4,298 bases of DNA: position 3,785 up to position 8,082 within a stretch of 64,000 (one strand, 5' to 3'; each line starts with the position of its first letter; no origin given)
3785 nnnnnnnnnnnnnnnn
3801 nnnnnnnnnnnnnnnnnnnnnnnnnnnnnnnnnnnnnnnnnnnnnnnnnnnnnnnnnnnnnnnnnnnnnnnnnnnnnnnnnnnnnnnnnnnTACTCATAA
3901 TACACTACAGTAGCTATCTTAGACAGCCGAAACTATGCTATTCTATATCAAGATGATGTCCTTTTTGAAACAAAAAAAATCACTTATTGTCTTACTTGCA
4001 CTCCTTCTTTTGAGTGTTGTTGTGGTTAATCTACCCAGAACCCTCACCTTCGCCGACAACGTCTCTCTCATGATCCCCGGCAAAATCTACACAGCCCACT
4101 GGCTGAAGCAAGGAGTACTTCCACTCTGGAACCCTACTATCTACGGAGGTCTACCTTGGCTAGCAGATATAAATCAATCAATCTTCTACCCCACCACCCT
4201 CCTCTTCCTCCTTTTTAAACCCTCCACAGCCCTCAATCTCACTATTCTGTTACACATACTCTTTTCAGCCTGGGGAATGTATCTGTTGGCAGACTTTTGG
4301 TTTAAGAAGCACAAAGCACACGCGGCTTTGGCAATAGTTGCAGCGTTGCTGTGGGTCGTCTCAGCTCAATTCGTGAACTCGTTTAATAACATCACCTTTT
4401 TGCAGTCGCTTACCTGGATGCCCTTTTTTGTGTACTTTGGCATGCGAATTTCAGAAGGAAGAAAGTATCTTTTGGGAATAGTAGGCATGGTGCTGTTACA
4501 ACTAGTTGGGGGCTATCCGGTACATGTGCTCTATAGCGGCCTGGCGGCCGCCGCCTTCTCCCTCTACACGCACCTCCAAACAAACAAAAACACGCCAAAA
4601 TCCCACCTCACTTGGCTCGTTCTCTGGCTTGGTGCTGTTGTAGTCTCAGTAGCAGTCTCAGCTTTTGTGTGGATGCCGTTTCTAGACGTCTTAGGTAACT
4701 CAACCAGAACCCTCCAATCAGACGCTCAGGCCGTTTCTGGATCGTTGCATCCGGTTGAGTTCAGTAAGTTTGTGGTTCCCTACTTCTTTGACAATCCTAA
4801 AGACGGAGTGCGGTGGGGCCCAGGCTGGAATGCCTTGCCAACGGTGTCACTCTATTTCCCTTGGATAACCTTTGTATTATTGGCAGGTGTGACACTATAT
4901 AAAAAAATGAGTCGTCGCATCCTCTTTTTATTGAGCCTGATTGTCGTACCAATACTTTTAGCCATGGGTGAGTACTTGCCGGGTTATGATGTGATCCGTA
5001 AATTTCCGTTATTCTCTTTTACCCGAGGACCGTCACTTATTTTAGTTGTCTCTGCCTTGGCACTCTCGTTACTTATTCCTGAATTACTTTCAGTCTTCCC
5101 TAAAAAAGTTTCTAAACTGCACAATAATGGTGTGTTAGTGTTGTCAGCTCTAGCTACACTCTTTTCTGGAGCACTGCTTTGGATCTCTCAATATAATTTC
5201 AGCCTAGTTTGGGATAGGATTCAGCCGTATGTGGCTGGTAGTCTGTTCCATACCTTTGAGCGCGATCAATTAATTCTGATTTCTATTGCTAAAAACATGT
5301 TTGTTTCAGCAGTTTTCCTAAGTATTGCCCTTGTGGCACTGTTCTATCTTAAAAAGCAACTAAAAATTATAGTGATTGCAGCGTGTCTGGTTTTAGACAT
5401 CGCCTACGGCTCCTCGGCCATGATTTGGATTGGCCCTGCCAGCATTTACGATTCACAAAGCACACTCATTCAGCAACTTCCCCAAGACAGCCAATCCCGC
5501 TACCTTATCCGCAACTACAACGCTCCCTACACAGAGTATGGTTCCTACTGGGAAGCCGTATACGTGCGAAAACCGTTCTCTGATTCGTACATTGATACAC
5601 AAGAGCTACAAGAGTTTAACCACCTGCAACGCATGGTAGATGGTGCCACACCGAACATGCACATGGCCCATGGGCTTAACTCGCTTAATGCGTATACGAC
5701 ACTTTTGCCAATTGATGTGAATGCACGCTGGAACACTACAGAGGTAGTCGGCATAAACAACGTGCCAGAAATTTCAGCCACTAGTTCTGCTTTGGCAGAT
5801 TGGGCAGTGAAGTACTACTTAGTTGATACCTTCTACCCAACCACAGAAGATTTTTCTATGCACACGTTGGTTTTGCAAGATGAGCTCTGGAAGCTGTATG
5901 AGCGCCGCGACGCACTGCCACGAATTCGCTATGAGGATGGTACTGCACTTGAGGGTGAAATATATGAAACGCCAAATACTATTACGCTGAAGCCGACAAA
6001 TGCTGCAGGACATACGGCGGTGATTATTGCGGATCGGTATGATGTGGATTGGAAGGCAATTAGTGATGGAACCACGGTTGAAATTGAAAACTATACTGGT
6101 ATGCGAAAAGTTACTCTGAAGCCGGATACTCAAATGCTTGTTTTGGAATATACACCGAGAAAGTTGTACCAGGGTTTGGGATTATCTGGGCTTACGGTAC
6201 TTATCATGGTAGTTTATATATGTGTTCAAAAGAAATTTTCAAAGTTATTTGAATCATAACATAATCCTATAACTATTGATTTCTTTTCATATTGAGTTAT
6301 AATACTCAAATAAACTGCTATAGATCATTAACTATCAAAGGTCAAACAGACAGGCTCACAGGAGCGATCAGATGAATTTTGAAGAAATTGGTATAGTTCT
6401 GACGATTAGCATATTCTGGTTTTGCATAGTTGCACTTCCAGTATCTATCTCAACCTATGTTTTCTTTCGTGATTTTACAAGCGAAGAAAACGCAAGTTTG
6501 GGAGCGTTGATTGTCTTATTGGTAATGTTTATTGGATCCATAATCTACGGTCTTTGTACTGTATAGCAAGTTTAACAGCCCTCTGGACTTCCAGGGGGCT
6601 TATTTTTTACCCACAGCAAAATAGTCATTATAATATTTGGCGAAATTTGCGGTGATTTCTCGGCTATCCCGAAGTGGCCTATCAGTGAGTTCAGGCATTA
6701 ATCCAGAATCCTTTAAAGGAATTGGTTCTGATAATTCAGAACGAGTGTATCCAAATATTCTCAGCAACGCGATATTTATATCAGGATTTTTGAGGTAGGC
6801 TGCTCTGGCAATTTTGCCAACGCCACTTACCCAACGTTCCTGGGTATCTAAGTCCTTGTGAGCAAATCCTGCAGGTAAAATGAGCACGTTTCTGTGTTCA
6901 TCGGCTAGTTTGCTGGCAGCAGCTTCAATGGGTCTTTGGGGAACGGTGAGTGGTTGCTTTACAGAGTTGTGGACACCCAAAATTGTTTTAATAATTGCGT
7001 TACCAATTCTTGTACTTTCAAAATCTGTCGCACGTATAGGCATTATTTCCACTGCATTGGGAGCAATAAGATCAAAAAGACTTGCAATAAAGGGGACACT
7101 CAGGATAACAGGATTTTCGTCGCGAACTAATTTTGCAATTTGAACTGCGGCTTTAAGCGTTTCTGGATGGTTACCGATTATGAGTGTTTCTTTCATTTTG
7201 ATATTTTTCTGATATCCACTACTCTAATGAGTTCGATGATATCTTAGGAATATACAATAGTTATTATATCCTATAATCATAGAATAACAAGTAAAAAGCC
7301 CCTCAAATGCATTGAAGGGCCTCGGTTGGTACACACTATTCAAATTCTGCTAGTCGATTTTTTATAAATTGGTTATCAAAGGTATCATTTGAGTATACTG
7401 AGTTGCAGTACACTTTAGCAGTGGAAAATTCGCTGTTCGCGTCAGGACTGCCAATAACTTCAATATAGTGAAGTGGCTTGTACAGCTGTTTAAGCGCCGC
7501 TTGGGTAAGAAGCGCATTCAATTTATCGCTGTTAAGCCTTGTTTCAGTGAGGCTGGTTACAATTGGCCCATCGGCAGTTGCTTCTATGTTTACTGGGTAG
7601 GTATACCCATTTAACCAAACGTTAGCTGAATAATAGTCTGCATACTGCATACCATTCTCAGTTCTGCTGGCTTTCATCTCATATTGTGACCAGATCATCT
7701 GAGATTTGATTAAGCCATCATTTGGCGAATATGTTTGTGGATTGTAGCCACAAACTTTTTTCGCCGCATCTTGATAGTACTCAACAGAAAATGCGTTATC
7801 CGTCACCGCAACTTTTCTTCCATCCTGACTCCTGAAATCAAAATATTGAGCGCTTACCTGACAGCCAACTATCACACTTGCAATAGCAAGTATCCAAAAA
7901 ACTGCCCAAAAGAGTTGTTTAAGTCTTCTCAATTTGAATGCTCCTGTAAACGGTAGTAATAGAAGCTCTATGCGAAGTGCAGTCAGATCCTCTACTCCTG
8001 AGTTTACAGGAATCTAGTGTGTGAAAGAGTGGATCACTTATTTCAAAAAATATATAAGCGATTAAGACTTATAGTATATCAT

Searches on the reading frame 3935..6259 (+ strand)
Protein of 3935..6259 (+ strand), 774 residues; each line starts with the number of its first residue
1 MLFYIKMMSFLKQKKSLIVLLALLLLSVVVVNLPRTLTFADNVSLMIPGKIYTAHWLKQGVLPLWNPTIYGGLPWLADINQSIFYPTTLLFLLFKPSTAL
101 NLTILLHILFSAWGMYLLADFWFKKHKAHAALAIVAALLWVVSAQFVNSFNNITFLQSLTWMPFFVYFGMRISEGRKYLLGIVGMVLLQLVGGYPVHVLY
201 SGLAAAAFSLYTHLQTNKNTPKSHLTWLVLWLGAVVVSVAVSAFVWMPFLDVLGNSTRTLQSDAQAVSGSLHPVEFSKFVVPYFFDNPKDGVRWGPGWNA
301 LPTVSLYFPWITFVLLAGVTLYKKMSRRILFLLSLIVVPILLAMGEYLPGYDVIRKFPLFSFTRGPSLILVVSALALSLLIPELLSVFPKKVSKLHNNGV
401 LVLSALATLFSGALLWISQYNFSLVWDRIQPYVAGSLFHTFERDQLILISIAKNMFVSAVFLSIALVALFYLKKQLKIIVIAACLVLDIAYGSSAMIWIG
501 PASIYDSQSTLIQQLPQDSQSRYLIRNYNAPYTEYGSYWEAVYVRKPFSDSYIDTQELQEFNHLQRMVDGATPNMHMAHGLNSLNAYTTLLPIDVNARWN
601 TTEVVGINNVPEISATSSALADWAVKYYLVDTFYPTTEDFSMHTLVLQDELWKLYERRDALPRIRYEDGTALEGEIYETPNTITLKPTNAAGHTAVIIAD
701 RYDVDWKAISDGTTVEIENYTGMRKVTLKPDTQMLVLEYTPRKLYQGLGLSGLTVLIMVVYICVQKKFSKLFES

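Call 5: search_protein_families(library=pfam, proteins=[window:3935-6259:+], max_evalue=0.01)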
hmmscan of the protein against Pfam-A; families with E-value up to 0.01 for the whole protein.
window:3935-6259:+ (774 aa): 1 family
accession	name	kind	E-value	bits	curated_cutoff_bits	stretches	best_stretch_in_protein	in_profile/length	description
PF19510.5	DUF6044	-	0.0013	17.7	27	1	77-234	73-224/564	Protein of unknown function (DUF6044)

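Call 11: search_protein_families(library=ncbifam, proteins=[window:3935-6259:+], max_evalue=0.1)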
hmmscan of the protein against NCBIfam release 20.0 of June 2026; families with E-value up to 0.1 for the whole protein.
window:3935-6259:+ (774 aa): 0 families

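Call 13: search_protein_families(library=pfam, proteins=[window:3935-6259:+], max_evalue=10)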
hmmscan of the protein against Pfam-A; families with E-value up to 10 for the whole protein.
window:3935-6259:+ (774 aa): 4 families
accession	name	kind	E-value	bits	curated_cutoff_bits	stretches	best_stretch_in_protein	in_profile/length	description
PF19510.5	DUF6044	-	0.0013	17.7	27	1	77-234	73-224/564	Protein of unknown function (DUF6044)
PF03620.19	IBV_3C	-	0.01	16.6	27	1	453-487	11-45/92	IBV 3C protein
PF11321.13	DUF3123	-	0.38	11.1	27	1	227-238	18-29/62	Protein of unknown function (DUF3123)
PF09610.15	Myco_arth_vir_N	-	2.9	8.7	22.4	1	8-23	1-16/32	Mycoplasma virulence signal region (Myco_arth_vir_N)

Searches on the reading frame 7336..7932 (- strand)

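Call 5: search_protein_families(library=pfam, proteins=[window:7336-7932:-], max_evalue=0.01)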
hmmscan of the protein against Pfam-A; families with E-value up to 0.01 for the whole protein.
window:7336-7932:- (198 aa): 0 families

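Call 38: search_protein_families(library=pfam, proteins=[window:7336-7932:-], max_evalue=0.1)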
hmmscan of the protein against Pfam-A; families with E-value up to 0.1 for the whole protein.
window:7336-7932:- (198 aa): 1 family
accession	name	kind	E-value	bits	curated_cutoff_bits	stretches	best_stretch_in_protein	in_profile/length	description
PF14059.11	DUF4251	-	0.047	14.2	27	1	34-117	27-108/133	Domain of unknown function (DUF4251)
